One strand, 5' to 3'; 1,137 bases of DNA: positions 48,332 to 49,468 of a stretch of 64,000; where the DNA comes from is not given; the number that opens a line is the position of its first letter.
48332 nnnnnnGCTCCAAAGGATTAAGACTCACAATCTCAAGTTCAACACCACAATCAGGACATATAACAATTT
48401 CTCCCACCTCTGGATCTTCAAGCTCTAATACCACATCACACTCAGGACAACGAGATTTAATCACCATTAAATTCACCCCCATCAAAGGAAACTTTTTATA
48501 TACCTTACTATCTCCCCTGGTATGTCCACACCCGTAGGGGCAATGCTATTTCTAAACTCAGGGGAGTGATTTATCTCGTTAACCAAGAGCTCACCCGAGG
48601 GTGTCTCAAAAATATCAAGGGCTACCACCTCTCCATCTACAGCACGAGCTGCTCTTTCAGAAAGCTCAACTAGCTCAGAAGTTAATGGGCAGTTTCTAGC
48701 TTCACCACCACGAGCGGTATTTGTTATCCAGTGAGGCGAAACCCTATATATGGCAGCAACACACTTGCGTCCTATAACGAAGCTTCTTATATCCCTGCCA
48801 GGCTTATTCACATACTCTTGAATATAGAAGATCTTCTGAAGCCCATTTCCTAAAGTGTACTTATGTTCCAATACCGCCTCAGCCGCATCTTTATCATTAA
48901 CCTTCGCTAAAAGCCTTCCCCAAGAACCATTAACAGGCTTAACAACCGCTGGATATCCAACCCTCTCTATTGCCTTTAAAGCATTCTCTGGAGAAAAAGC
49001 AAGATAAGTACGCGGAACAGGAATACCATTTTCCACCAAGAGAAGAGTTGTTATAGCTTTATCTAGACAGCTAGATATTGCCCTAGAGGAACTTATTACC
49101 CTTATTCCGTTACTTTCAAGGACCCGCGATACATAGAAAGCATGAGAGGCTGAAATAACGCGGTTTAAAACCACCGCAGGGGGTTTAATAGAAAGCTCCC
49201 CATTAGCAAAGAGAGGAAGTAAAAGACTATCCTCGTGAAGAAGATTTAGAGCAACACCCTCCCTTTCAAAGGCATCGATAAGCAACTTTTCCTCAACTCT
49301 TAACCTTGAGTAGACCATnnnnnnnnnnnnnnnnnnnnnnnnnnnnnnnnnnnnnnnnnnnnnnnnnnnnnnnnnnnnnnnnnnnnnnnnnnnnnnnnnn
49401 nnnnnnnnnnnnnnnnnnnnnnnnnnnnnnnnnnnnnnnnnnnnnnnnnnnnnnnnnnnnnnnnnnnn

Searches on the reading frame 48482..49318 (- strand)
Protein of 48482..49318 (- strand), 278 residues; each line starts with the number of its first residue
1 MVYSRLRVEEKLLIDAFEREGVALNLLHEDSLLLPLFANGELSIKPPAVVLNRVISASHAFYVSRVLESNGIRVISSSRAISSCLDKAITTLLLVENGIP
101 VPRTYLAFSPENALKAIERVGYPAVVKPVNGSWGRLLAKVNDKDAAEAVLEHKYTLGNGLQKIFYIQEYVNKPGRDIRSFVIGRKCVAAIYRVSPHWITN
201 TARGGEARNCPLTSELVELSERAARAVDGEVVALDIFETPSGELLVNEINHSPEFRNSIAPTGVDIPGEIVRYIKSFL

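Call 8: search_protein_families(library=ncbifam, proteins=[window:48482-49318:-])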
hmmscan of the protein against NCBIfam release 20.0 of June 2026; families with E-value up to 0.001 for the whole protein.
window:48482-49318:- (278 aa): 34 families (the best 25 are shown)
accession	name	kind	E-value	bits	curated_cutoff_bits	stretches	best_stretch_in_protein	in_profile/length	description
TIGR02144.1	LysX_arch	equivalog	1.3e-97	326.3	275.6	1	1-277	3-278/281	lysine biosynthesis protein LysX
TIGR00768.1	rimK_fam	subfamily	2.8e-85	286.1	143.4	1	1-274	4-276/276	RimK family alpha-L-glutamate ligase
NF040720.1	MptN_Meth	equivalog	1.1e-45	155.9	350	1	56-274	71-290/291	tetrahydromethanopterin:alpha-L-glutamate ligase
NF007764.0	PRK10446.1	equivalog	7.4e-27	94.4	331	1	60-275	70-287/300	30S ribosomal protein S6--L-glutamate ligase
TIGR04356.1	grasp_GAK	hypoth_equivalog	2e-25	89.5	300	1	64-274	77-283/287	GAK system ATP-grasp enzyme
TIGR04443.1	F420_CofF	equivalog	2.5e-17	62.8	300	1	61-256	67-261/283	coenzyme gamma-F420-2:alpha-L-glutamate ligase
TIGR02068.2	cya_phycin_syn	equivalog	4.8e-17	61.3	850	1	77-200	204-322/862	cyanophycin synthetase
NF010623.0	PRK14016.1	subfamily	8.8e-15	53.9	877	1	82-200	210-323/871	cyanophycin synthetase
TIGR03103.1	trio_acet_GNAT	equivalog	1.6e-11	43.4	569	1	75-198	286-403/547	N-acetylglutaminylglutamine synthetase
NF009405.0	PRK12767.1-4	equivalog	1.4e-09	37.4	390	1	70-150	95-173/320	carbamoyl phosphate synthase-like protein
NF002563.0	PRK02186.1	subfamily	2.4e-09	36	625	1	54-173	74-191/890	argininosuccinate lyase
NF009402.0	PRK12767.1-1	equivalog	3.1e-09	36.1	218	1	68-172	96-195/329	carbamoyl phosphate synthase-like protein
NF002378.0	PRK01372.1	subfamily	7.6e-09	34.7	243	1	65-254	78-272/305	D-alanine--D-alanine ligase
NF009404.0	PRK12767.1-3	equivalog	1.1e-08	34.3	316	1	65-145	90-170/344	carbamoyl phosphate synthase-like protein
NF009406.0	PRK12767.1-5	equivalog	1.5e-08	34.1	271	1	67-250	93-268/327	carbamoyl phosphate synthase-like protein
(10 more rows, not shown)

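Call 9: find_encoding_contigs(protein=window:48482-49318:-, flank=3000, max_places=10)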
Protein window:48482-49318:- (278 aa): 2 contigs read that carry it; 2 places shown.
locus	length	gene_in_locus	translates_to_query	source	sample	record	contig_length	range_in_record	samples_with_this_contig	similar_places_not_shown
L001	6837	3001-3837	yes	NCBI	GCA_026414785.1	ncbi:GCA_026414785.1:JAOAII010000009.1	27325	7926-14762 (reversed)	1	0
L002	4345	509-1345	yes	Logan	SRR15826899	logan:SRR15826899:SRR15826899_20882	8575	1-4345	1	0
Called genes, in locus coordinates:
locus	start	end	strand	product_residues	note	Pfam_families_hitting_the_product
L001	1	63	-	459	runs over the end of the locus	PF00474:SSF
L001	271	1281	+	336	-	-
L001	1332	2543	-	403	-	PF03600:CitMHS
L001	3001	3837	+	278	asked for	PF22626:LysX_preATP_grasp, PF08443:RimK, PF02222:ATP-grasp (faint)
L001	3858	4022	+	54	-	PF08271:Zn_Ribbon_TF (weak), PF21344:Zn_ribbon_LysW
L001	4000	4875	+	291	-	PF22626:LysX_preATP_grasp, PF14397:ATPgrasp_ST (weak), PF08443:RimK, PF13549:ATP-grasp_5 (weak), PF02955:GSH-S_ATP (weak)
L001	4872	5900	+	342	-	PF01118:Semialdhyde_dh, PF22698:Semialdhyde_dhC_1, PF02774:Semialdhyde_dhC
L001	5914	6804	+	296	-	PF00696:AA_kinase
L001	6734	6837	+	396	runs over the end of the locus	PF00202:Aminotran_3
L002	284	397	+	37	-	-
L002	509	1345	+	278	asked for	PF22626:LysX_preATP_grasp, PF08443:RimK, PF02222:ATP-grasp (faint)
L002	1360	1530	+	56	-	PF08271:Zn_Ribbon_TF (weak), PF21344:Zn_ribbon_LysW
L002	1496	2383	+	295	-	PF22626:LysX_preATP_grasp, PF14397:ATPgrasp_ST (weak), PF08443:RimK, PF13549:ATP-grasp_5 (weak), PF02955:GSH-S_ATP (weak)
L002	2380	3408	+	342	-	PF01118:Semialdhyde_dh, PF22698:Semialdhyde_dhC_1, PF02774:Semialdhyde_dhC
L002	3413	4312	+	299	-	PF00696:AA_kinase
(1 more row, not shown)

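Call 10: find_related_loci(query=window:48482-49318:-, collection=genome_contigs, flank=2500)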
Query window:48482-49318:- (278 aa) in genome_contigs; peptide patterns used: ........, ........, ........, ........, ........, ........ (x = any residue, [..] = any of these).
600 stretches matched a pattern (row limit reached: there are more); 372 encode a relative of the query (tblastn E <= 1e-3); the best 80 are kept; 80 distinct loci.
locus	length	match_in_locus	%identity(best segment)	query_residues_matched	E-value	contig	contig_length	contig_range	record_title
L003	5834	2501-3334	87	1-278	9e-170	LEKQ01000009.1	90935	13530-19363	MAG: bacterium GBS-1 isolate GBS-1 2615921484, whole genome shotgun sequence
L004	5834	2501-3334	88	1-278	1e-169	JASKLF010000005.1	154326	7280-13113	MAG: bacterium isolate DJKA70_ANT-KO_bin.39 scaffold_5, whole genome shotgun sequence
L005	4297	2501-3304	58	4-274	1e-103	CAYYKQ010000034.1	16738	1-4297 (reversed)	MAG TPA_asm: uncultured Anaerolineae bacterium isolate binchicken_co349_104 genome assembly, contig: NODE_889_length_167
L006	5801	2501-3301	56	4-274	6e-99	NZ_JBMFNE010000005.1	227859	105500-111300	MAG: Chloroflexus sp. isolate KM4338-03 NODE_5_length_227859_cov_85.889838, whole genome shotgun sequence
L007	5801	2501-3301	56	4-274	6e-99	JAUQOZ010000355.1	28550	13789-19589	MAG: Chloroflexota bacterium isolate DRC.bins.10.201705 NODE_1310_length_28550_cov_5.14759, whole genome shotgun sequenc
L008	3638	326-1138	58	1-274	9e-99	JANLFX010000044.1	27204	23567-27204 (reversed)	MAG: Anaerolineae bacterium isolate A05DMB24 NODE_44_length_27204_cov_15.651405, whole genome shotgun sequence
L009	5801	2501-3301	55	4-274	2e-98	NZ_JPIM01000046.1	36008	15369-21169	Chloroflexus sp. MS-G contig00046, whole genome shotgun sequence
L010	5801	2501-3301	55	4-274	2e-98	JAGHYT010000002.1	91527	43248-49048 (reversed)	MAG: Chloroflexus sp. isolate 629F.1 NODE_9_length_91527_cov_10.898100, whole genome shotgun sequence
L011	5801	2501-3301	55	4-274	4e-98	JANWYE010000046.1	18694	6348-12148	MAG: Chloroflexus sp. isolate SKYG63 NODE_46_length_18694_cov_50.048558, whole genome shotgun sequence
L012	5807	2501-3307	55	1-273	2e-98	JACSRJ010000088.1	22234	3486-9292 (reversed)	MAG: Anaerolinea sp. isolate CH2 contig-70_2526, whole genome shotgun sequence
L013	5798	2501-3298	56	4-273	7e-98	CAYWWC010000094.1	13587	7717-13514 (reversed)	MAG TPA_asm: uncultured Anaerolineae bacterium isolate SRP077602_co7_465 genome assembly, contig: NODE_21526_length_1358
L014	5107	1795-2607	56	1-274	1e-97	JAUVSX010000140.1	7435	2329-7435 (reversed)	MAG: Chloroflexota bacterium isolate CSMAG_751 CSMAG_751_k127_3249726_length_7435_cov_8.0843, whole genome shotgun seque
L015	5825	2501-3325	55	1-274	2e-97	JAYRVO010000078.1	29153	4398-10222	MAG: Chloroflexota bacterium isolate NJ_NJASGE3bin.22 k141_626119, whole genome shotgun sequence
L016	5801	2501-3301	55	4-274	1e-97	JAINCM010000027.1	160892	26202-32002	MAG: Chloroflexus sp. isolate BIN1 4766, whole genome shotgun sequence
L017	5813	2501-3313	55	1-274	2e-97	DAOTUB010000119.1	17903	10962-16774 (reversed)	MAG TPA_asm: Anaerolineae bacterium isolate F17_41 k129_108638, whole genome shotgun sequence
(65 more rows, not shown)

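Call 15: find_related_loci(query=window:48482-49318:-, collection=metagenome_contigs, flank=1500)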
Query window:48482-49318:- (278 aa) in metagenome_contigs; peptide patterns used: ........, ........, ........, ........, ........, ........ (x = any residue, [..] = any of these).
600 stretches matched a pattern (row limit reached: there are more); 330 encode a relative of the query (tblastn E <= 1e-3); the best 80 are kept; 80 distinct loci.
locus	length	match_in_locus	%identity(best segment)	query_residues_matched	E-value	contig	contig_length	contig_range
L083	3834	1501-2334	87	1-278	1e-171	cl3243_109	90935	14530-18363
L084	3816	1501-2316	56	1-275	5e-100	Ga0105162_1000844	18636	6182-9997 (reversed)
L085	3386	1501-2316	56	1-275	7e-101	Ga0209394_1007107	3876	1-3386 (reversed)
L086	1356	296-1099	59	4-274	4e-108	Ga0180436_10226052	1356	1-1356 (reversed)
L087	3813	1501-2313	58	1-273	2e-100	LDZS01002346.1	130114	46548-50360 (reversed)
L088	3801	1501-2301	56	4-274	1e-99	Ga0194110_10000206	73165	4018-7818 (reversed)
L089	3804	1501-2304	56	4-274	1e-98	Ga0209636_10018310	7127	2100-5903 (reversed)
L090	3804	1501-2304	56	4-274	2e-98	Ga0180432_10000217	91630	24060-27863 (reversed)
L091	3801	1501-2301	55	4-274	1e-98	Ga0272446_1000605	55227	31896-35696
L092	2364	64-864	55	4-274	9e-100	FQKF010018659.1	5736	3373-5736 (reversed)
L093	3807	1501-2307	57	1-273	3e-98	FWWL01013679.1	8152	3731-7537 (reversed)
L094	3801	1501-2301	55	4-274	3e-98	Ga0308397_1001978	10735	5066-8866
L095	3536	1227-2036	56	1-274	2e-97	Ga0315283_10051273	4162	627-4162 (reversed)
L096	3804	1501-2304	56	1-273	1e-96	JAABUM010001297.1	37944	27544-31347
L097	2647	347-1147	55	4-274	5e-97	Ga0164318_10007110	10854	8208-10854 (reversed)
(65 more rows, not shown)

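Call 21: find_homologous_proteins(query=window:48482-49318:-, max_evalue=1e-80)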
Query window:48482-49318:- (278 aa): 4039 proteins with E <= 1e-80 among 8000 candidates; the best 120 are listed.
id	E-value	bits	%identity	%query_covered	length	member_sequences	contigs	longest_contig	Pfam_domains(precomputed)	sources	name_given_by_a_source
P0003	3.0e-177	606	100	100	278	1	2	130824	PF22626.4,PF02222.28,PF08443.17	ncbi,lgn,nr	ncbi:MAG: lysine biosynthesis protein LysX [Synergistetes bacterium]|nr:lysine biosynthesis protein 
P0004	3.4e-167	573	91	100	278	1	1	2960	PF22626.4,PF02222.28,PF08443.17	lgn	-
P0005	6.0e-167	572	91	100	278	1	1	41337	PF22626.4,PF02222.28,PF08443.17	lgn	-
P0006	8.2e-167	571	91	100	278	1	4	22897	PF22626.4,PF02222.28,PF08443.17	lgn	-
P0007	2.8e-166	570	91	100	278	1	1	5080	PF22626.4,PF02222.28,PF08443.17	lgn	-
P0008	3.0e-162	556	87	100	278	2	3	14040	PF22626.4,PF02222.28,PF08443.17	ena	-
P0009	1.5e-158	544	88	98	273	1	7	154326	PF02955.22,PF22626.4,PF02222.28,PF08443.17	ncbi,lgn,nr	ncbi:MAG: lysine biosynthesis protein LysX [Synergistetes bacterium]|nr:lysine biosynthesis protein 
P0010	1.1e-146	505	81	100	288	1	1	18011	PF22626.4,PF02222.28,PF08443.17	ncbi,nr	ncbi:MAG: lysine biosynthesis protein LysX [Synergistetes bacterium]|nr:lysine biosynthesis protein 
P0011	3.3e-144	497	81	100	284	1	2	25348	PF02955.22,PF22626.4,PF02222.28,PF08443.17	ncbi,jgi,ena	-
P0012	6.9e-107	375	66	97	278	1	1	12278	PF02955.22,PF22626.4,PF02222.28,PF08443.17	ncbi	-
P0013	2.6e-101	357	62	98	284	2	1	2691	PF02955.22,PF22626.4,PF13549.12,PF08443.17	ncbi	-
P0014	5.7e-100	352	62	98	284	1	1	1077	PF02955.22,PF22626.4,PF13549.12,PF08443.17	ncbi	-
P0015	5.3e-99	349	59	97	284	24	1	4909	PF02955.22,PF22626.4,PF08443.17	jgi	-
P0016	6.2e-99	349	59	99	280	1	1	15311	PF22626.4,PF13549.12,PF02222.28,PF08443.17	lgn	-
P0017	9.0e-99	348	59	99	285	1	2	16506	PF02955.22,PF22626.4,PF08443.17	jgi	-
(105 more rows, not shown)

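Call 23: find_encoding_contigs(protein=P0010, flank=2000, max_places=3)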
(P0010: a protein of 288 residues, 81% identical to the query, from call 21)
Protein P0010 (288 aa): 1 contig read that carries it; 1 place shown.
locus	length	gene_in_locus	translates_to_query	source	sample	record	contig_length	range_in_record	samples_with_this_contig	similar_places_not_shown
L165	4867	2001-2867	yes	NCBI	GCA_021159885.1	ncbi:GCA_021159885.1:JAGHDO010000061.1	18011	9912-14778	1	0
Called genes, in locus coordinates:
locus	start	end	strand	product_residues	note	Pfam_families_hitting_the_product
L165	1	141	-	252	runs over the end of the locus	PF01925:TauE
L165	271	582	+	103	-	PF01883:FeS_assembly_P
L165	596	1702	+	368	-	PF04015:DUF362, PF12797:Fer4_2 (faint), PF12838:Fer4_7, PF13187:Fer4_9, PF13237:Fer4_10 (weak), PF14697:Fer4_21, PF00037:Fer4, PF12837:Fer4_6, +2 more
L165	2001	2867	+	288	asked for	PF22626:LysX_preATP_grasp, PF08443:RimK, PF02222:ATP-grasp (faint)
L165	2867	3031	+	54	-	PF23548:Zn_ribbon_FGT1_2 (faint), PF08271:Zn_Ribbon_TF (weak), PF08274:Zn_Ribbon_YjdM (weak), PF21344:Zn_ribbon_LysW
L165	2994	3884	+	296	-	PF22626:LysX_preATP_grasp, PF02655:ATP-grasp_3 (faint), PF08443:RimK, PF02222:ATP-grasp (weak), PF02955:GSH-S_ATP (weak)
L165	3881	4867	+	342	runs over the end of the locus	PF01118:Semialdhyde_dh, PF22698:Semialdhyde_dhC_1, PF02774:Semialdhyde_dhC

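Call 24: find_encoding_contigs(protein=P0011, flank=2000, max_places=3)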
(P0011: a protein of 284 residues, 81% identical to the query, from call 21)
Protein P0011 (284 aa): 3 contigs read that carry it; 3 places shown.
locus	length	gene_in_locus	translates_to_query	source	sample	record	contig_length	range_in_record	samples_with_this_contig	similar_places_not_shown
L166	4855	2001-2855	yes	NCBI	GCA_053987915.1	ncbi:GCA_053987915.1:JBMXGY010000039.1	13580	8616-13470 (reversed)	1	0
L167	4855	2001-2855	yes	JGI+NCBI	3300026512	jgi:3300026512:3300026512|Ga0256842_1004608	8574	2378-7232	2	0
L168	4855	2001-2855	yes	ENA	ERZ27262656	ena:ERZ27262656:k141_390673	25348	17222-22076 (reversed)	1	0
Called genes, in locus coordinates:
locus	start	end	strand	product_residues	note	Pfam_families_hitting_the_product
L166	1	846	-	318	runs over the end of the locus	?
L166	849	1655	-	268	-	PF01925:TauE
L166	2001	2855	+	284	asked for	PF22626:LysX_preATP_grasp, PF08443:RimK, PF02222:ATP-grasp (faint), PF02955:GSH-S_ATP (weak)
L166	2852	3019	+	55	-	PF08271:Zn_Ribbon_TF (weak), PF08274:Zn_Ribbon_YjdM (faint), PF21344:Zn_ribbon_LysW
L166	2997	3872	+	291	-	PF22626:LysX_preATP_grasp, PF02655:ATP-grasp_3 (weak), PF08443:RimK, PF13549:ATP-grasp_5 (faint), PF02222:ATP-grasp (weak), PF02955:GSH-S_ATP (weak)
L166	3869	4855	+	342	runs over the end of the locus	PF01118:Semialdhyde_dh, PF22698:Semialdhyde_dhC_1, PF02774:Semialdhyde_dhC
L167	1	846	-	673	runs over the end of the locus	PF12894:ANAPC4_WD40 (faint), PF23381:Beta-prop_IFT122_1st (weak), PF25174:Beta-prop_THOC3, PF23414:Beta-prop_EML_2 (weak)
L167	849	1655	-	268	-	PF01925:TauE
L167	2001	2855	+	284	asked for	PF22626:LysX_preATP_grasp, PF08443:RimK, PF02222:ATP-grasp (faint), PF02955:GSH-S_ATP (weak)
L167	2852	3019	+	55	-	PF08271:Zn_Ribbon_TF (weak), PF08274:Zn_Ribbon_YjdM (faint), PF21344:Zn_ribbon_LysW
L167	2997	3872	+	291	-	PF22626:LysX_preATP_grasp, PF08443:RimK, PF13549:ATP-grasp_5 (faint), PF02222:ATP-grasp (weak), PF02955:GSH-S_ATP (weak)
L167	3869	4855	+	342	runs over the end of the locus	PF01118:Semialdhyde_dh, PF22698:Semialdhyde_dhC_1, PF02774:Semialdhyde_dhC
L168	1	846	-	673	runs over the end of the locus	PF12894:ANAPC4_WD40 (faint), PF23381:Beta-prop_IFT122_1st (weak), PF25174:Beta-prop_THOC3, PF23414:Beta-prop_EML_2 (weak)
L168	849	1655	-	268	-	PF01925:TauE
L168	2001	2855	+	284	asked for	PF22626:LysX_preATP_grasp, PF08443:RimK, PF02222:ATP-grasp (faint), PF02955:GSH-S_ATP (weak)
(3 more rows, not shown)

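Call 25: find_encoding_contigs(protein=P0012, flank=2000, max_places=3)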
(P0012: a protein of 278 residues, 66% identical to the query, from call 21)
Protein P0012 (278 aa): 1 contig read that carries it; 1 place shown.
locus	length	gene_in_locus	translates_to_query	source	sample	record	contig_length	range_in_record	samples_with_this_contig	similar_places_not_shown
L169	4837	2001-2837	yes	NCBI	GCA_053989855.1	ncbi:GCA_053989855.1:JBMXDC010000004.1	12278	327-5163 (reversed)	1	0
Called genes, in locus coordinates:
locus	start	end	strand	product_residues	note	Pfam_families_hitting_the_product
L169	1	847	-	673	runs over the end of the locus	PF12894:ANAPC4_WD40 (faint), PF23381:Beta-prop_IFT122_1st (weak), PF25174:Beta-prop_THOC3, PF23414:Beta-prop_EML_2 (weak)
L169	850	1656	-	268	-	PF01925:TauE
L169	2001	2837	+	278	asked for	PF22626:LysX_preATP_grasp, PF08443:RimK, PF02222:ATP-grasp (weak), PF02955:GSH-S_ATP (weak)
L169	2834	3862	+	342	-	PF01118:Semialdhyde_dh, PF22698:Semialdhyde_dhC_1, PF02774:Semialdhyde_dhC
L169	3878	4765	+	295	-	PF00696:AA_kinase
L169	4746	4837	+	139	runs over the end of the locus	?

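Call 26: find_encoding_contigs(protein=P0013, flank=2000, max_places=3)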
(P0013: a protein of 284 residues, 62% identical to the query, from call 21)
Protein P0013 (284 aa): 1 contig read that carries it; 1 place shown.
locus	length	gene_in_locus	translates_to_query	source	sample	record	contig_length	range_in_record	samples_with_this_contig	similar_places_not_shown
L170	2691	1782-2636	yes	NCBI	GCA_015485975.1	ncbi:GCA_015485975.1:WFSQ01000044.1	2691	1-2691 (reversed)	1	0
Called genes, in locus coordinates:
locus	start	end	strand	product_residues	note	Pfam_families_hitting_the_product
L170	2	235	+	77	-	?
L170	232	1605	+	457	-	PF00206:Lyase_1, PF14698:ASL_C2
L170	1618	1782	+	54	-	PF08271:Zn_Ribbon_TF (weak), PF13248:Zn_ribbon_3 (faint), PF21344:Zn_ribbon_LysW, PF24460:DUF7575 (faint), PF24463:DUF7577 (faint), PF13240:Zn_Ribbon_1 (faint)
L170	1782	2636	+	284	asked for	PF22626:LysX_preATP_grasp, PF02955:GSH-S_ATP, PF08443:RimK, PF13549:ATP-grasp_5 (faint)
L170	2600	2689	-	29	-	?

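Call 31: find_encoding_contigs(protein=P0005, flank=1500, max_places=3)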
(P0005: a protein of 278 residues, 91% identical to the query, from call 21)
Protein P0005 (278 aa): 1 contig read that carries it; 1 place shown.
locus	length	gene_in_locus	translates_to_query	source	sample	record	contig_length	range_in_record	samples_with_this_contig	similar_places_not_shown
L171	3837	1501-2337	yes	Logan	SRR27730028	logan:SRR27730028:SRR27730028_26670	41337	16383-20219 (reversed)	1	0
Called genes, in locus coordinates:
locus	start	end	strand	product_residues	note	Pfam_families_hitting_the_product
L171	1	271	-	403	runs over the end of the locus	PF03600:CitMHS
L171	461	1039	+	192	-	-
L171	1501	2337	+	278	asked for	PF22626:LysX_preATP_grasp, PF08443:RimK, PF02222:ATP-grasp (faint)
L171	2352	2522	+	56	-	PF21344:Zn_ribbon_LysW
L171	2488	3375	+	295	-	PF22626:LysX_preATP_grasp, PF14397:ATPgrasp_ST (weak), PF02655:ATP-grasp_3 (weak), PF08443:RimK, PF13549:ATP-grasp_5 (weak), PF02955:GSH-S_ATP (weak)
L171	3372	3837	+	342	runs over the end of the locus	PF01118:Semialdhyde_dh, PF22698:Semialdhyde_dhC_1, PF02774:Semialdhyde_dhC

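Call 32: find_encoding_contigs(protein=P0006, flank=1500, max_places=4)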
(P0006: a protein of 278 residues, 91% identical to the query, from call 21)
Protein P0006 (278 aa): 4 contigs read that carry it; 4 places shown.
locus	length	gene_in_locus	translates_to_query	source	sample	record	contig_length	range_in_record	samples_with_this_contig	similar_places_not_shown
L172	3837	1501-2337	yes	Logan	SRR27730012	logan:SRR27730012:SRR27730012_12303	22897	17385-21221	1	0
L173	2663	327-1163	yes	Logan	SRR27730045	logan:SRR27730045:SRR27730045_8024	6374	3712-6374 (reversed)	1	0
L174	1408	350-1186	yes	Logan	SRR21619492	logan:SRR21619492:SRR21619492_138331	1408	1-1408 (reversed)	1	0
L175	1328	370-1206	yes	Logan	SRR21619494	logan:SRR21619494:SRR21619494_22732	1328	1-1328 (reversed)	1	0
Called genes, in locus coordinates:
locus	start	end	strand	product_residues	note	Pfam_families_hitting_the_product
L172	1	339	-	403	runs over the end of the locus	PF03600:CitMHS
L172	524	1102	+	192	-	-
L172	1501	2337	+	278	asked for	PF22626:LysX_preATP_grasp, PF08443:RimK, PF02222:ATP-grasp (faint)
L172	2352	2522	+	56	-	PF21344:Zn_ribbon_LysW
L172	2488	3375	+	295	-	PF22626:LysX_preATP_grasp, PF14397:ATPgrasp_ST (weak), PF02655:ATP-grasp_3 (weak), PF08443:RimK, PF13549:ATP-grasp_5 (weak), PF02955:GSH-S_ATP (weak)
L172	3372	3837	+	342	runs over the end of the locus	PF01118:Semialdhyde_dh, PF22698:Semialdhyde_dhC_1, PF02774:Semialdhyde_dhC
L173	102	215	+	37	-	-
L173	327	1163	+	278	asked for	PF22626:LysX_preATP_grasp, PF08443:RimK, PF02222:ATP-grasp (faint)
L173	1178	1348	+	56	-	PF21344:Zn_ribbon_LysW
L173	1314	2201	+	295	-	PF22626:LysX_preATP_grasp, PF14397:ATPgrasp_ST (weak), PF02655:ATP-grasp_3 (weak), PF08443:RimK, PF13549:ATP-grasp_5 (weak), PF02955:GSH-S_ATP (weak)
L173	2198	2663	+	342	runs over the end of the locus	PF01118:Semialdhyde_dh, PF22698:Semialdhyde_dhC_1, PF02774:Semialdhyde_dhC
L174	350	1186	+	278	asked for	PF22626:LysX_preATP_grasp, PF08443:RimK, PF02222:ATP-grasp (faint)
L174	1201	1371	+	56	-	PF21344:Zn_ribbon_LysW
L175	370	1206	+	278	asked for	PF22626:LysX_preATP_grasp, PF08443:RimK, PF02222:ATP-grasp (faint)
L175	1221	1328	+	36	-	?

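Call 33: find_encoding_contigs(protein=P0008, flank=1500, max_places=3)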
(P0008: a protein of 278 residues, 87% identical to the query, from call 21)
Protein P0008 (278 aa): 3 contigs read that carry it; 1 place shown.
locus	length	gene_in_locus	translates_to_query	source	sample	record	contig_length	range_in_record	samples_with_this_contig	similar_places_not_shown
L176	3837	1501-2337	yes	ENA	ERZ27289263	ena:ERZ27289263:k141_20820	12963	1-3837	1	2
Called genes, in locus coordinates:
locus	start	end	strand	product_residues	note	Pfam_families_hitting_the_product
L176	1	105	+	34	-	?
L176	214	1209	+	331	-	PF01073:3Beta_HSD, PF01370:Epimerase, PF02719:Polysacc_synt_2, PF04321:RmlD_sub_bind, PF05368:NmrA (faint), PF07993:NAD_binding_4 (faint), PF13460:NAD_binding_10 (weak), PF16363:GDP_Man_Dehyd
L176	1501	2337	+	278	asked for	PF22626:LysX_preATP_grasp, PF08443:RimK, PF02222:ATP-grasp (faint)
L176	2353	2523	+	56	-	PF08271:Zn_Ribbon_TF (weak), PF21344:Zn_ribbon_LysW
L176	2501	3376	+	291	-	PF22626:LysX_preATP_grasp, PF14397:ATPgrasp_ST (weak), PF02655:ATP-grasp_3 (weak), PF08443:RimK, PF02222:ATP-grasp (weak), PF02955:GSH-S_ATP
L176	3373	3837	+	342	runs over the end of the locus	PF01118:Semialdhyde_dh, PF22698:Semialdhyde_dhC_1, PF02774:Semialdhyde_dhC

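Call 54: search_solved_structures(query=window:48482-49318:-, max_evalue=1e-20)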
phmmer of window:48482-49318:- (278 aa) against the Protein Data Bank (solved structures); distinct sequences matched with E-value up to 1e-20: 10.
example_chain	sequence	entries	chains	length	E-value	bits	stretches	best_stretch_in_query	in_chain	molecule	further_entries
3vpd_A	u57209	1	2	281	1.3e-82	280.5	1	2-274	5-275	Ribosomal protein S6 modification protein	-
1uc8_A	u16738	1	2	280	4.4e-74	252.5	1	2-276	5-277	lysine biosynthesis enzyme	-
1uc9_A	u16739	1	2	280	9.3e-73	248.2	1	2-276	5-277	lysine biosynthesis enzyme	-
5k2m_A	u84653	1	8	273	2.2e-64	220.7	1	3-274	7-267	RimK-related lysine biosynthesis protein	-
3vpb_A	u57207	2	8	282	3.9e-48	167.5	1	5-276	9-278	Putative acetylornithine deacetylase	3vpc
7qyr_A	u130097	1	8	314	6.5e-24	88.1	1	55-275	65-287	Probable alpha-L-glutamate ligase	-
5i47_A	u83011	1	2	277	2.3e-23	86.3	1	3-274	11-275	RimK domain protein ATP-grasp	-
5zct_A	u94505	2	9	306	2.7e-23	86.1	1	64-275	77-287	Ribosomal protein S6--L-glutamate ligase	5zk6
4iwx_A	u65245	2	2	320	3.1e-23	85.9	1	64-275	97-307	Ribosomal protein S6 modification protein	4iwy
7qys_A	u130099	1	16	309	2.8e-21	79.4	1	55-275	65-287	Probable alpha-L-glutamate ligase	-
